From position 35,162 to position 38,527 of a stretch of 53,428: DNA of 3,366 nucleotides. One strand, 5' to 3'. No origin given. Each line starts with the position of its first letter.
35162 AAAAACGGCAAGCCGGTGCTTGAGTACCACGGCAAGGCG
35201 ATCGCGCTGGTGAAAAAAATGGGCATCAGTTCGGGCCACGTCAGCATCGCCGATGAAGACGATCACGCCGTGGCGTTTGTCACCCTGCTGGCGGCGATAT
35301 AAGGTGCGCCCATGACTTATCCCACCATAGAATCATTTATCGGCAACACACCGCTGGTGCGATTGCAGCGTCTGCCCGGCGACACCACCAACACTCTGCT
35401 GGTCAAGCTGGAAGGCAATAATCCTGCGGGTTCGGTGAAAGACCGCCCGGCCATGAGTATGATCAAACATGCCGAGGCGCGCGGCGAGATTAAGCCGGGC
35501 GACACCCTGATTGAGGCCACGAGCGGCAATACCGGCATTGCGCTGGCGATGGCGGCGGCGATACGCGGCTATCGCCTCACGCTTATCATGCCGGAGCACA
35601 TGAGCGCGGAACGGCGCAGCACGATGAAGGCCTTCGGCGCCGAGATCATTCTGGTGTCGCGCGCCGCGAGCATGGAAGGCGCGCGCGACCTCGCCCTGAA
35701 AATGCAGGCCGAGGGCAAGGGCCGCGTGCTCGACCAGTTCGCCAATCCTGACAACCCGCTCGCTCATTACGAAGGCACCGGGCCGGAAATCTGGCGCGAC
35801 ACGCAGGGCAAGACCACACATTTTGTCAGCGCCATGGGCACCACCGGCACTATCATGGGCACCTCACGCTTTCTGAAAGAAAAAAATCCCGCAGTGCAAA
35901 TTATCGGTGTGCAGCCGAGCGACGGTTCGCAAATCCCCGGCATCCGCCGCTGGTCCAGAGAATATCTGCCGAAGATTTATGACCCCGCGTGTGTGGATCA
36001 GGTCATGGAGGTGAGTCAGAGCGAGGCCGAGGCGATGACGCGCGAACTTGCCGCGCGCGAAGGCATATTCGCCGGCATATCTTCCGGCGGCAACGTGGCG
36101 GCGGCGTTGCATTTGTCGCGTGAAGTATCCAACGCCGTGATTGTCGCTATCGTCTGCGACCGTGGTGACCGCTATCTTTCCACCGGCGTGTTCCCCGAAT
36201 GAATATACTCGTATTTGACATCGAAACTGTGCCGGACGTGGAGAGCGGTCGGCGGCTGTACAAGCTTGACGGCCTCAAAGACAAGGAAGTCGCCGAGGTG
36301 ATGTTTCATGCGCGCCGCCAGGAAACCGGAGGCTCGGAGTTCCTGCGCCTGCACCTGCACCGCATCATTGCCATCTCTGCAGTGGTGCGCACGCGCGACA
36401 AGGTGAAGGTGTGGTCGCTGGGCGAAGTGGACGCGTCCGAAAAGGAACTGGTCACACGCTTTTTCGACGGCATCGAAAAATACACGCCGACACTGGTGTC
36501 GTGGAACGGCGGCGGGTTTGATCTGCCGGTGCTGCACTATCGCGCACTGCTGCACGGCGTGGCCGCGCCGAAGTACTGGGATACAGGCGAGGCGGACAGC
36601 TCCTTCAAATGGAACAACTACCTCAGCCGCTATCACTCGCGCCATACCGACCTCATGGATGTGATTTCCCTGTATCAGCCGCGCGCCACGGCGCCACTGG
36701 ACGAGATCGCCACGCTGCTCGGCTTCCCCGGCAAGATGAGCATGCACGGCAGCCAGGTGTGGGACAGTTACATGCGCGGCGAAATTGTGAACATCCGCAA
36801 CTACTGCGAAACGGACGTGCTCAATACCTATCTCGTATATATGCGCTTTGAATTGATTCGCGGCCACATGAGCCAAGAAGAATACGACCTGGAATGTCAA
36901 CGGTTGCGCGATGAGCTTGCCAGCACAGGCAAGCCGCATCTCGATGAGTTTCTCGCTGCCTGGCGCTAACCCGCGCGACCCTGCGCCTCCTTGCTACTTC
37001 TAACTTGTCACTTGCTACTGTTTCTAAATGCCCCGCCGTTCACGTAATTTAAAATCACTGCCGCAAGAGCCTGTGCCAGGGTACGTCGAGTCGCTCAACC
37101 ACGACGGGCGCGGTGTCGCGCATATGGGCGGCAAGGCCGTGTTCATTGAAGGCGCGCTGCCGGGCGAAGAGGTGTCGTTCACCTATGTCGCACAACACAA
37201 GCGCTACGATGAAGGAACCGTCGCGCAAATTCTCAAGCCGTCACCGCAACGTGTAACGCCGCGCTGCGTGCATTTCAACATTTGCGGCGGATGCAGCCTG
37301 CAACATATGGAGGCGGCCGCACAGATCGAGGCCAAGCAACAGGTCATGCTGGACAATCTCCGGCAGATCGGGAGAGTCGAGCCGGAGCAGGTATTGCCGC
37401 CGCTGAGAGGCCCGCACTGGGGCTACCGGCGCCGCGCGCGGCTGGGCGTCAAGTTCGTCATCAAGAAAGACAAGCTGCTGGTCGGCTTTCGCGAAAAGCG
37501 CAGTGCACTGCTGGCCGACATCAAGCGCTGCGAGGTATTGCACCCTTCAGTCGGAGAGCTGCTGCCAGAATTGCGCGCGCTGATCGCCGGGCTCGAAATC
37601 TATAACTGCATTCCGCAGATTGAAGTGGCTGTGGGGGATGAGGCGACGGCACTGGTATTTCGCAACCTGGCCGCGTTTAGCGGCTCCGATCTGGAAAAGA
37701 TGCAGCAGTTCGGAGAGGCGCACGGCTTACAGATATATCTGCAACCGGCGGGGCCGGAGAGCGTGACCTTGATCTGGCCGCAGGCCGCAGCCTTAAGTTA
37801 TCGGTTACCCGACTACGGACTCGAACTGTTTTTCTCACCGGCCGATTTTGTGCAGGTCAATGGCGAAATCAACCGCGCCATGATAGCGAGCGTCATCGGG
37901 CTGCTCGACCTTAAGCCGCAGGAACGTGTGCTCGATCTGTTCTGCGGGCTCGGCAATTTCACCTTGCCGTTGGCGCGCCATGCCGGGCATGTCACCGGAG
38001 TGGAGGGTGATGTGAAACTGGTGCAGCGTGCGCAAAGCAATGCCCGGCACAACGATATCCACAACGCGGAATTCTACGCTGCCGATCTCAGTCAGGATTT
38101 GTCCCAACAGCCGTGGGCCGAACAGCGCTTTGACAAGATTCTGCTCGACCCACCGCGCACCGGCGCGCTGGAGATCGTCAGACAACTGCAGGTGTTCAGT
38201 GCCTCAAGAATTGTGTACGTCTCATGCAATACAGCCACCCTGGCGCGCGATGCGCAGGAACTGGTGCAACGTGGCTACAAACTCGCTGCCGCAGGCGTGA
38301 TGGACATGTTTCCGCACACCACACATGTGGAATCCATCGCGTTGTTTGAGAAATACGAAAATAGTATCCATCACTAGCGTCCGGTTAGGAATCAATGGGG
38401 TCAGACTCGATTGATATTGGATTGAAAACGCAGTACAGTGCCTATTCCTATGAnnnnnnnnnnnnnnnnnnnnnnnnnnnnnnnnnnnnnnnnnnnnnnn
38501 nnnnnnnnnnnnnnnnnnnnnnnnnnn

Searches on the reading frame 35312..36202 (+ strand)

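Call 10: search_protein_families(library=ncbifam, proteins=[window:35312-36202:+])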
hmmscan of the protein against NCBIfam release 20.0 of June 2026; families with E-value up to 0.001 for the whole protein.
window:35312-36202:+ (296 aa): 37 families (the best 25 are shown)
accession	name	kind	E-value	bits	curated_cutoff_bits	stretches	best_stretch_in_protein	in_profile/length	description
NF008735.0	PRK11761.1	equivalog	2.4e-161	535.8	413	1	2-295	2-295/296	cysteine synthase CysM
TIGR01138.1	cysM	equivalog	8e-145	481.8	394.2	1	5-294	1-290/290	cysteine synthase B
TIGR01136.1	cysKM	subfamily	4.9e-122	407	344.15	1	6-294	1-299/299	cysteine synthase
TIGR01139.1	cysK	equivalog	3.1e-95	318.9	350.95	1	7-294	2-298/298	cysteine synthase A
TIGR01137.1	cysta_beta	equivalog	3.8e-84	282.9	510.25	1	5-290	4-307/457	cystathionine beta-synthase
NF007989.0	PRK10717.1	equivalog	1e-81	274.6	387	1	5-294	7-318/334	cysteine synthase A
TIGR03945.1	PLP_SbnA_fam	equivalog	2e-66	224.2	349.95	1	6-291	1-297/304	2,3-diaminopropionate biosynthesis protein SbnA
NF053679.1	CysteaSynCapA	equivalog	3.3e-63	213.4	600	2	4-202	8-210/329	cysteate synthase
NF005292.0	PRK06815.1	equivalog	3.1e-20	72.5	371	1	9-205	18-207/320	threonine/serine dehydratase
NF052478.1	CystDsulMYC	equivalog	5.7e-20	71.9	600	1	28-291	38-323/354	L-cysteine desulfhydrase Cds1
TIGR01124.1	ilvA_2Cterm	equivalog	1.7e-17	63.2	411.3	1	12-206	17-205/499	threonine ammonia-lyase, biosynthetic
TIGR01127.1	ilvA_1Cterm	equivalog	2.6e-17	62.9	378.75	1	13-204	1-185/380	threonine ammonia-lyase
NF006094.0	PRK08246.1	subfamily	5.3e-17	62.2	331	1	4-203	15-201/310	serine/threonine dehydratase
NF006674.0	PRK09224.1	subfamily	1.2e-16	60.6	577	1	12-206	25-213/508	threonine ammonia-lyase IlvA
NF004996.0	PRK06381.1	equivalog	2.4e-16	59.7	266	1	11-116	14-116/319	threonine synthase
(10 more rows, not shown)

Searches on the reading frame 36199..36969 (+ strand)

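Call 10: search_protein_families(library=ncbifam, proteins=[window:36199-36969:+])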
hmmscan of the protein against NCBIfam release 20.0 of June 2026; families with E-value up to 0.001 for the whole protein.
window:36199-36969:+ (256 aa): 2 families
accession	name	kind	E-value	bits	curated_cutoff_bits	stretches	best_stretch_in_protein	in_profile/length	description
NF004417.0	PRK05761.1-3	equivalog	1.9e-06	26.2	780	1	46-211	252-409/858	DNA-directed DNA polymerase I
NF004415.0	PRK05761.1-1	equivalog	8.1e-06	24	1289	1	76-120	287-330/883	DNA-directed DNA polymerase I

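Call 12: search_protein_families(library=pfam, proteins=[window:36199-36969:+], max_evalue=0.01)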
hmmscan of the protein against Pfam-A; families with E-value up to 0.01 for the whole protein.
window:36199-36969:+ (256 aa): 3 families
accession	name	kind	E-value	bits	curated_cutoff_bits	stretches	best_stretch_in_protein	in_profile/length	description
PF10108.15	DNA_pol_B_exo2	-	2.4e-94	315.4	24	1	46-255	1-213/213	Predicted 3'-5' exonuclease related to the exonuclease domain of PolB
PF13482.12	RNase_H_2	-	4.5e-10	40.2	22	1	55-215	16-162/165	RNase_H superfamily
PF03104.25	DNA_pol_B_exo1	-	3.1e-05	23.9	23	1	77-117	139-180/242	DNA polymerase family B, exonuclease domain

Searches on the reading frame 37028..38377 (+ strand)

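Call 10: search_protein_families(library=ncbifam, proteins=[window:37028-38377:+])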
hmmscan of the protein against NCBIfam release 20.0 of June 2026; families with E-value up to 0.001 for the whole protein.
window:37028-38377:+ (449 aa): 31 families (the best 25 are shown)
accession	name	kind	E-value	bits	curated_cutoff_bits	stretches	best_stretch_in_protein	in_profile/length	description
NF009639.0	PRK13168.1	equivalog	3.2e-184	612.9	458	1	17-442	18-445/446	23S rRNA (uracil(1939)-C(5))-methyltransferase RlmD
TIGR00479.1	rumA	equivalog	5.7e-110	368.1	183.55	1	23-435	1-432/432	23S rRNA (uracil(1939)-C(5))-methyltransferase RlmD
NF002910.0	PRK03522.2-3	equivalog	4.3e-39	134.6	558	1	252-442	191-382/383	23S rRNA (uracil(747)-C(5))-methyltransferase RlmC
NF002909.0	PRK03522.2-1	equivalog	2.5e-36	125.6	553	2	258-442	195-373/374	23S rRNA (uracil(747)-C(5))-methyltransferase RlmC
TIGR02085.1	meth_trns_rumB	equivalog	8.1e-31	107.3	429.5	1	265-441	201-373/374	23S rRNA (uracil(747)-C(5))-methyltransferase RlmC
TIGR02143.1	trmA_only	equivalog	1.5e-23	83.4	334.65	1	273-442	173-351/352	tRNA (uridine(54)-C5)-methyltransferase TrmA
NF002913.0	PRK03522.2-6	equivalog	3.3e-15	56.3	537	2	369-441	268-339/342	23S rRNA (uracil(747)-C(5))-methyltransferase RlmC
NF053718.1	23SC1962Mtase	equivalog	2.9e-12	46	575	1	298-377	211-290/383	23S rRNA (cytosine(1962)-C(5))-methyltransferase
NF011529.0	PRK14968.1-3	equivalog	1.1e-07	31.5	162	1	295-376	32-107/198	putative methyltransferase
TIGR00095.1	TIGR00095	equivalog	1e-06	28.5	117.5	1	299-400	54-162/194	16S rRNA (guanine(966)-N(2))-methyltransferase RsmD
NF001453.0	PRK00312.1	equivalog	1.2e-06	28.2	188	1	284-373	67-152/217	protein-L-isoaspartate(D-aspartate) O-methyltransferase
NF043040.1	corrin_prot_MT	hypoth_equivalog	1.5e-06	27.8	180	1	296-371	40-114/216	corrinoid protein-associated methyltransferase CpaM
TIGR00755.1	ksgA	equivalog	2.1e-06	27.2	171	1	282-353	14-83/256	16S rRNA (adenine(1518)-N(6)/adenine(1519)-N(6))-dimethyltransferase RsmA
NF000499.2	Erm23S_rRNA_broad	equivalog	2.8e-06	26.9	212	1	282-342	8-68/244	23S ribosomal RNA methyltransferase Erm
TIGR03534.1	RF_mod_PrmC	equivalog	3.4e-06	26.7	199.1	1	286-376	77-165/253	peptide chain release factor N(5)-glutamine methyltransferase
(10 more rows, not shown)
